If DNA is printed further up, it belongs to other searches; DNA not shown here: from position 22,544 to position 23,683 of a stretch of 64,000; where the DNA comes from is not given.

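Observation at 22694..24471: Second 2TM-domain paralogue paired with a SAM-dependent methyltransferase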

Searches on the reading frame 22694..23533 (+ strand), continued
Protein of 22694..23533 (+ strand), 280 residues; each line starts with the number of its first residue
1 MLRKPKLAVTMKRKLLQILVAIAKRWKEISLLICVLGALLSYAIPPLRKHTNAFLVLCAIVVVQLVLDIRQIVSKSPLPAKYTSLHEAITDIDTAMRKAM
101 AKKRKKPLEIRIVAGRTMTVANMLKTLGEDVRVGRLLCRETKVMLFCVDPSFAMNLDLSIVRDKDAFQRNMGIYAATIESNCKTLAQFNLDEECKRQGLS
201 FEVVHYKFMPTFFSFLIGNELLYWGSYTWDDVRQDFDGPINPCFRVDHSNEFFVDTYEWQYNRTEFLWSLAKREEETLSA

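Call 46: search_protein_families(library=pfam, proteins=[L031:3736-4998:+, L031:3110-3736:+, L033:3169-4431:+, L034:2259-3494:+, L034:847-1449:+, L037:5802-7055:+, L037:7033-8424:+, L032:5457-6086:+, L038:5790-6230:+, L038:6249-6902:+], max_evalue=0.01)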
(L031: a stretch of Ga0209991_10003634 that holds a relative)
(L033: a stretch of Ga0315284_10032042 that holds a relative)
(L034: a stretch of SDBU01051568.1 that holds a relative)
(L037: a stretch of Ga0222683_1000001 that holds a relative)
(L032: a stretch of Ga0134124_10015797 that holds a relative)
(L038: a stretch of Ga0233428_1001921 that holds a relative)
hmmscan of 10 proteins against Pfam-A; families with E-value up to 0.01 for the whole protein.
L031:3736-4998:+ (421 aa): 7 families
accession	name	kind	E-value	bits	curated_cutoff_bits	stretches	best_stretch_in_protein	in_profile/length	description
PF08241.18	Methyltransf_11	-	1.6e-13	51.5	21.2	1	47-135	1-95/95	Methyltransferase domain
PF00293.34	NUDIX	-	5.1e-12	46.4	21.1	1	268-395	11-121/134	NUDIX domain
PF13649.12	Methyltransf_25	-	5.2e-11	43.5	27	1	47-131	2-97/97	Methyltransferase domain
PF13489.12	Methyltransf_23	-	1.3e-07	31.9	27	1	44-182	24-162/164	Methyltransferase domain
PF13847.12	Methyltransf_31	-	1.7e-06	28.2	27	1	47-137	8-111/145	Methyltransferase domain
PF01209.24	Ubie_methyltran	-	3.6e-05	23.7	20.1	1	42-135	47-151/233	ubiE/COQ5 methyltransferase family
PF08242.18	Methyltransf_12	-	4.7e-05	24.5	30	1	47-133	1-98/98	Methyltransferase domain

L031:3110-3736:+ (209 aa): 1 family
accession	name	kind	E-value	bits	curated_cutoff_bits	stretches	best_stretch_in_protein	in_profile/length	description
PF02223.23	Thymidylate_kin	-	6.6e-06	26.4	27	1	18-201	3-185/185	Thymidylate kinase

L033:3169-4431:+ (421 aa): 7 families
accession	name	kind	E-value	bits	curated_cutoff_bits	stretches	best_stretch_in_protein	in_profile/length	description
PF08241.18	Methyltransf_11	-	4.9e-13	50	21.2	1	51-138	1-94/95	Methyltransferase domain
PF13649.12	Methyltransf_25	-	1.7e-11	45.1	27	1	51-135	2-97/97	Methyltransferase domain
PF00293.34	NUDIX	-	3.9e-11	43.5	21.1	1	270-398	5-123/134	NUDIX domain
PF13489.12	Methyltransf_23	-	1.7e-10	41.3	27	1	31-188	7-163/164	Methyltransferase domain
PF01209.24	Ubie_methyltran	-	3.2e-07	30.4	20.1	1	33-141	34-153/233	ubiE/COQ5 methyltransferase family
PF13847.12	Methyltransf_31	-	4.6e-06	26.8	27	1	84-147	54-121/145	Methyltransferase domain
PF08242.18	Methyltransf_12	-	0.0069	17.5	30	0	90-137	52-98/98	Methyltransferase domain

L034:2259-3494:+ (412 aa): 8 families
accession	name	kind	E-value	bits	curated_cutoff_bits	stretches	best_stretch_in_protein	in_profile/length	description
PF00293.34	NUDIX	-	5.3e-14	52.8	21.1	1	269-394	11-124/134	NUDIX domain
PF08241.18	Methyltransf_11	-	1e-13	52.2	21.2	1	44-135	1-95/95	Methyltransferase domain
PF13649.12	Methyltransf_25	-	3.4e-11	44.1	27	1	44-131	2-97/97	Methyltransferase domain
PF13847.12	Methyltransf_31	-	1.5e-10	41.4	27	1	40-143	4-115/145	Methyltransferase domain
PF13489.12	Methyltransf_23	-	5.9e-08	33.1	27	1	35-182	18-162/164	Methyltransferase domain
PF08242.18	Methyltransf_12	-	1.5e-07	32.4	30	1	44-132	1-97/98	Methyltransferase domain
PF01209.24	Ubie_methyltran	-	0.00013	21.9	20.1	1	6-138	12-154/233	ubiE/COQ5 methyltransferase family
PF00891.24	Methyltransf_2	-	0.0013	18.5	22.3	1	20-145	43-174/210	O-methyltransferase domain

L034:847-1449:+ (201 aa): 4 families
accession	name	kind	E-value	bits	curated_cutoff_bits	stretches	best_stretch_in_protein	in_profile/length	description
PF02223.23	Thymidylate_kin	-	2.6e-09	37.5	27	1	12-178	3-172/185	Thymidylate kinase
PF13238.12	AAA_18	-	0.00029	21.7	29.4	1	8-47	1-44/128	AAA domain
PF13207.12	AAA_17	-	0.00075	20.2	27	1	11-35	1-25/136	AAA domain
PF13401.12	AAA_22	-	0.0053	17.5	27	1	6-34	6-37/130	AAA domain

L037:5802-7055:+ (418 aa): 7 families
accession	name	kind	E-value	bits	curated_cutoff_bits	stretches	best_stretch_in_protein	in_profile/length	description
PF00293.34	NUDIX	-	8.2e-16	58.7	21.1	1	274-393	12-119/134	NUDIX domain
PF08241.18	Methyltransf_11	-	3.2e-15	57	21.2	1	50-139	1-95/95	Methyltransferase domain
PF13649.12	Methyltransf_25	-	4e-12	47.1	27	1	50-135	2-97/97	Methyltransferase domain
PF13489.12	Methyltransf_23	-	2.7e-10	40.7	27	1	44-187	21-163/164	Methyltransferase domain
PF13847.12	Methyltransf_31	-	2.9e-07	30.7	27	1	48-141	6-111/145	Methyltransferase domain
PF01209.24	Ubie_methyltran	-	3.5e-06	27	20.1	1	7-139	7-151/233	ubiE/COQ5 methyltransferase family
PF08242.18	Methyltransf_12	-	1.5e-05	26.1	30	1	50-136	1-97/98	Methyltransferase domain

L037:7033-8424:+ (464 aa): 3 families
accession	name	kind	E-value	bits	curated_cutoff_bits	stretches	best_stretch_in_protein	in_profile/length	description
PF12146.15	Hydrolase_4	-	3.5e-07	30.2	27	1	261-353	17-116/239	Serine aminopeptidase, S33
PF00561.26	Abhydrolase_1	-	5.2e-06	26.7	25.8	1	247-339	4-94/245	alpha/beta hydrolase fold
PF00300.27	His_Phos_1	-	0.00014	22.1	21.7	1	12-178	2-161/194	Histidine phosphatase superfamily (branch 1)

L032:5457-6086:+ (210 aa): 2 families
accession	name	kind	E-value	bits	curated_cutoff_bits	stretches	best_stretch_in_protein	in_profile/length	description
PF02223.23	Thymidylate_kin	-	3.6e-06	27.2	27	1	16-194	3-180/185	Thymidylate kinase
PF13238.12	AAA_18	-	0.0013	19.6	29.4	1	12-147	1-109/128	AAA domain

L038:5790-6230:+ (147 aa): 1 family
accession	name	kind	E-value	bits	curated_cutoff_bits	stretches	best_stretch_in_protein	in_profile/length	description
PF00293.34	NUDIX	-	3e-08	34.2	21.1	1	15-81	7-67/134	NUDIX domain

L038:6249-6902:+ (218 aa): 4 families
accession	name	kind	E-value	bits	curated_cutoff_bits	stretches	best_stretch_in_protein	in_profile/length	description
PF25084.1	LbH_EIF2B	-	2.3e-14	53.7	54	2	48-118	15-85/105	EIF2B subunit epsilon LbH domain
PF24894.1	Hexapep_GlmU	-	6.9e-06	26.6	23.3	1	51-105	31-85/104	GlmU-like, C-terminal hexapeptide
PF25087.1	GMPPB_C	-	0.00034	20.7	39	0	51-119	1-70/110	GMPPB C-terminal domain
PF00132.30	Hexapep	-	0.00048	20.2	27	0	61-88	2-30/36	Bacterial transferase hexapeptide (six repeats)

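Call 60: search_protein_families(library=pfam, proteins=[P0101, P0103, P0112, P0124, P0125, P0129, P0136, P0153], max_evalue=0.001)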
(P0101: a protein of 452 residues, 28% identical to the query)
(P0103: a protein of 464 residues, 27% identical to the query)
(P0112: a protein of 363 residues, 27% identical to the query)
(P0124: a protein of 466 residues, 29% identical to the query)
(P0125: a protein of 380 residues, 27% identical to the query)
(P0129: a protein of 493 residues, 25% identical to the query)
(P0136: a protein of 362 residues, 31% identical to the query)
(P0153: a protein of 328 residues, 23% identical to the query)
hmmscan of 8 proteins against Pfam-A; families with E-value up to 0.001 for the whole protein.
P0101 (452 aa): 5 families
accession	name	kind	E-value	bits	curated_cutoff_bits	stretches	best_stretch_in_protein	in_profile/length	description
PF13649.12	Methyltransf_25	-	1.3e-13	51.9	27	1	281-370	1-97/97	Methyltransferase domain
PF13489.12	Methyltransf_23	-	2.8e-13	50.4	27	1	260-420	7-162/164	Methyltransferase domain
PF08241.18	Methyltransf_11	-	2.6e-10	41.3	21.2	1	282-374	1-95/95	Methyltransferase domain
PF08242.18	Methyltransf_12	-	3.5e-10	40.9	30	1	282-371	1-97/98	Methyltransferase domain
PF00398.26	RrnaAD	-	6.8e-05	22.5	24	1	269-341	22-104/263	Ribosomal RNA adenine dimethylase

P0103 (464 aa): 7 families
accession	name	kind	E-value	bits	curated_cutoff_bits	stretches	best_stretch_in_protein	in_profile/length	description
PF13649.12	Methyltransf_25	-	9.3e-14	52.3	27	1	298-389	1-97/97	Methyltransferase domain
PF13489.12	Methyltransf_23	-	2.6e-13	50.5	27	1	289-440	17-163/164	Methyltransferase domain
PF08242.18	Methyltransf_12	-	3.1e-13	50.7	30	1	299-391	1-98/98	Methyltransferase domain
PF08241.18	Methyltransf_11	-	5e-12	46.7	21.2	1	299-392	1-94/95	Methyltransferase domain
PF13847.12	Methyltransf_31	-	6.6e-08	32.8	27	1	297-397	6-113/145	Methyltransferase domain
PF00398.26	RrnaAD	-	8.2e-07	28.8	24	1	296-352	32-90/263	Ribosomal RNA adenine dimethylase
PF05219.18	DREV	-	3.5e-06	26.8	26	1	289-388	89-181/265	DREV methyltransferase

P0112 (363 aa): 1 family
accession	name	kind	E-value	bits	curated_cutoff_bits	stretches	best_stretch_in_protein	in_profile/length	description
PF10137.14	CAP12-PCTIR_TIR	-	1.9e-24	86.4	24.7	1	5-124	2-118/119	CAP12/Pycsar effector protein, TIR domain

P0124 (466 aa): 0 families

P0125 (380 aa): 1 family
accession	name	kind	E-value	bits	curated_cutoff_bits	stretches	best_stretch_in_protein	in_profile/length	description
PF10137.14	CAP12-PCTIR_TIR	-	1e-22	80.8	24.7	1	5-130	1-118/119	CAP12/Pycsar effector protein, TIR domain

P0129 (493 aa): 7 families
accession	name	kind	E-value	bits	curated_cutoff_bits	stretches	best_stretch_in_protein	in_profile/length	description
PF13489.12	Methyltransf_23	-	1.6e-09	38.1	27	1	317-430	9-119/164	Methyltransferase domain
PF13649.12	Methyltransf_25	-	1e-08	36.2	27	1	333-423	1-97/97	Methyltransferase domain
PF08241.18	Methyltransf_11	-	7.3e-08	33.4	21.2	1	334-427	1-95/95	Methyltransferase domain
PF00398.26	RrnaAD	-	7.4e-06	25.7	24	1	319-417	20-121/263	Ribosomal RNA adenine dimethylase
PF13847.12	Methyltransf_31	-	2.1e-05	24.7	27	1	328-431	2-113/145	Methyltransferase domain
PF08242.18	Methyltransf_12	-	2.9e-05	25.2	30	1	334-424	1-97/98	Methyltransferase domain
PF05175.20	MTS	-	0.00052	20.1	23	0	318-436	20-147/170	Methyltransferase small domain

P0136 (362 aa): 0 families

P0153 (328 aa): 0 families

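Call 62: find_encoding_contigs(protein=P0060, flank=5000, max_places=3)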
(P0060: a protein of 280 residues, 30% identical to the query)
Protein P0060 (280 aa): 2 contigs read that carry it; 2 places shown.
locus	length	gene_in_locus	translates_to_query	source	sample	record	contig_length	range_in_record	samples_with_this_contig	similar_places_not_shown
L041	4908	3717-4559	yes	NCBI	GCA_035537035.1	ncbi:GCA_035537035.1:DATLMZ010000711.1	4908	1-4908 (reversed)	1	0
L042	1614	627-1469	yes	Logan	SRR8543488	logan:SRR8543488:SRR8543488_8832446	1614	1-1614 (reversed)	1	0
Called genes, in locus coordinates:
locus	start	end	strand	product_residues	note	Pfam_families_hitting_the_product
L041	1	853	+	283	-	PF00294:PfkB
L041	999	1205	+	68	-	PF00356:LacI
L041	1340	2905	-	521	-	PF00128:Alpha-amylase (faint), PF02806:Alpha-amylase_C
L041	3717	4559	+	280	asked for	-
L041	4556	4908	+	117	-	PF13489:Methyltransf_23 (weak), PF08241:Methyltransf_11 (weak), PF13649:Methyltransf_25 (weak)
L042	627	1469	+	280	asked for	-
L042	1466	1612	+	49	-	?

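Call 63: find_encoding_contigs(protein=P0061, flank=5000, max_places=3)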
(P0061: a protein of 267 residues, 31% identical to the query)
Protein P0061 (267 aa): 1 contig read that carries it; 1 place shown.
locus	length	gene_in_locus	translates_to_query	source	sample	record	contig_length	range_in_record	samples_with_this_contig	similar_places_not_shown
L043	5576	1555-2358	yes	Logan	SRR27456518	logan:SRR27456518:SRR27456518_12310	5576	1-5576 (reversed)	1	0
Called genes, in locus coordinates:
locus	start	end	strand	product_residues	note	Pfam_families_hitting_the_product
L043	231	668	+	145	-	-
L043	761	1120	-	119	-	-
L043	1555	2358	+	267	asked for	-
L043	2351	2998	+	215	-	PF02223:Thymidylate_kin (faint)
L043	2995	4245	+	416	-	PF13489:Methyltransf_23 (faint), PF08241:Methyltransf_11, PF13649:Methyltransf_25, PF00293:NUDIX (weak)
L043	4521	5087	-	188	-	-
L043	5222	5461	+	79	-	PF13560:HTH_31 (weak), PF01381:HTH_3 (faint)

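Call 64: find_encoding_contigs(protein=P0062, flank=5000, max_places=2)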
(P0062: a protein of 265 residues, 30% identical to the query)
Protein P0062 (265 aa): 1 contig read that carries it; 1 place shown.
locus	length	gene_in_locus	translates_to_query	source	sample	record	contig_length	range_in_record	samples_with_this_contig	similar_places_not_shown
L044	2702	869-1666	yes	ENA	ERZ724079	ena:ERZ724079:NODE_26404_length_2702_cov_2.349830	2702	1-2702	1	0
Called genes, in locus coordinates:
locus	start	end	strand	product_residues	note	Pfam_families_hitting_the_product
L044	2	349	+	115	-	?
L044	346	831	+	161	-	PF00293:NUDIX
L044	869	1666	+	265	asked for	-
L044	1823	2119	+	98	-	-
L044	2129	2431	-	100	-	PF01381:HTH_3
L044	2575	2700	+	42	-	?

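Call 65: find_encoding_contigs(protein=P0065, flank=5000, max_places=2)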
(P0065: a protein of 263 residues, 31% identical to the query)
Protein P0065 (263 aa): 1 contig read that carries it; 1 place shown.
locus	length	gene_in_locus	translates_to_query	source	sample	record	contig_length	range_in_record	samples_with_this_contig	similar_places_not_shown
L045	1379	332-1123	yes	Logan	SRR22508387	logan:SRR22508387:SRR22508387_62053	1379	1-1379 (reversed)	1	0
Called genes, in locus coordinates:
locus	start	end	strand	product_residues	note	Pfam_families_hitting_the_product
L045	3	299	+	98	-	?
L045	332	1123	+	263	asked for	-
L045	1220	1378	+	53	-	?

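Call 66: find_encoding_contigs(protein=P0072, flank=5000, max_places=2)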
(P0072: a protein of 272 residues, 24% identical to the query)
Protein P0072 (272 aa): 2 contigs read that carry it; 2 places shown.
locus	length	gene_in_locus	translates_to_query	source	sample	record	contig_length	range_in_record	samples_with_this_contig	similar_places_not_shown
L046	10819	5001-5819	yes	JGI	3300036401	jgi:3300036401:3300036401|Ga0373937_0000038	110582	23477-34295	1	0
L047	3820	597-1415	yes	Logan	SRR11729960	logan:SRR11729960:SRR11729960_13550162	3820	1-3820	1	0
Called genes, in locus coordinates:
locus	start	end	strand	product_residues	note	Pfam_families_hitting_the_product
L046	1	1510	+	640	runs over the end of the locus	PF17899:Peptidase_M61_N, PF05299:Peptidase_M61, PF17820:PDZ_6 (faint)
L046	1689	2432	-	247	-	PF02585:PIG-L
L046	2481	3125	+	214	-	-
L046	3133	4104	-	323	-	PF01734:Patatin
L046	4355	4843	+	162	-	PF00293:NUDIX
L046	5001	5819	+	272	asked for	-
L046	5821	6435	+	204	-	-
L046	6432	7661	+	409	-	PF13489:Methyltransf_23, PF08241:Methyltransf_11, PF13649:Methyltransf_25, PF13847:Methyltransf_31 (faint), PF00293:NUDIX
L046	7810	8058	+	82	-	-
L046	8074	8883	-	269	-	-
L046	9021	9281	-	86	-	PF12844:HTH_19 (weak), PF13560:HTH_31, PF13443:HTH_26 (weak), PF01381:HTH_3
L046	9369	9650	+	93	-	-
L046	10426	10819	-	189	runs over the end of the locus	PF01940:DUF92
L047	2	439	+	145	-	?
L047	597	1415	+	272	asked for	-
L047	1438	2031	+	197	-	-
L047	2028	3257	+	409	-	PF13489:Methyltransf_23, PF08241:Methyltransf_11, PF13649:Methyltransf_25, PF13847:Methyltransf_31 (faint), PF00293:NUDIX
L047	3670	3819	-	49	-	?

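Call 67: find_encoding_contigs(protein=P0102, flank=5000, max_places=2)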
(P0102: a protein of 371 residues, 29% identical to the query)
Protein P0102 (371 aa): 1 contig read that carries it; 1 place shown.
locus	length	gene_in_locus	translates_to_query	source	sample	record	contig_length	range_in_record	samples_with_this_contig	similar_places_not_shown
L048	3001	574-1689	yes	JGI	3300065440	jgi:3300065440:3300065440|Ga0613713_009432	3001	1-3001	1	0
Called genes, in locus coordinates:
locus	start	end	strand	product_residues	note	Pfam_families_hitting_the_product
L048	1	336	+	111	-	?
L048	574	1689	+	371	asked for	PF10137:CAP12-PCTIR_TIR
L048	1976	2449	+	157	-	-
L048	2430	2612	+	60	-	-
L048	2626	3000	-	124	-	?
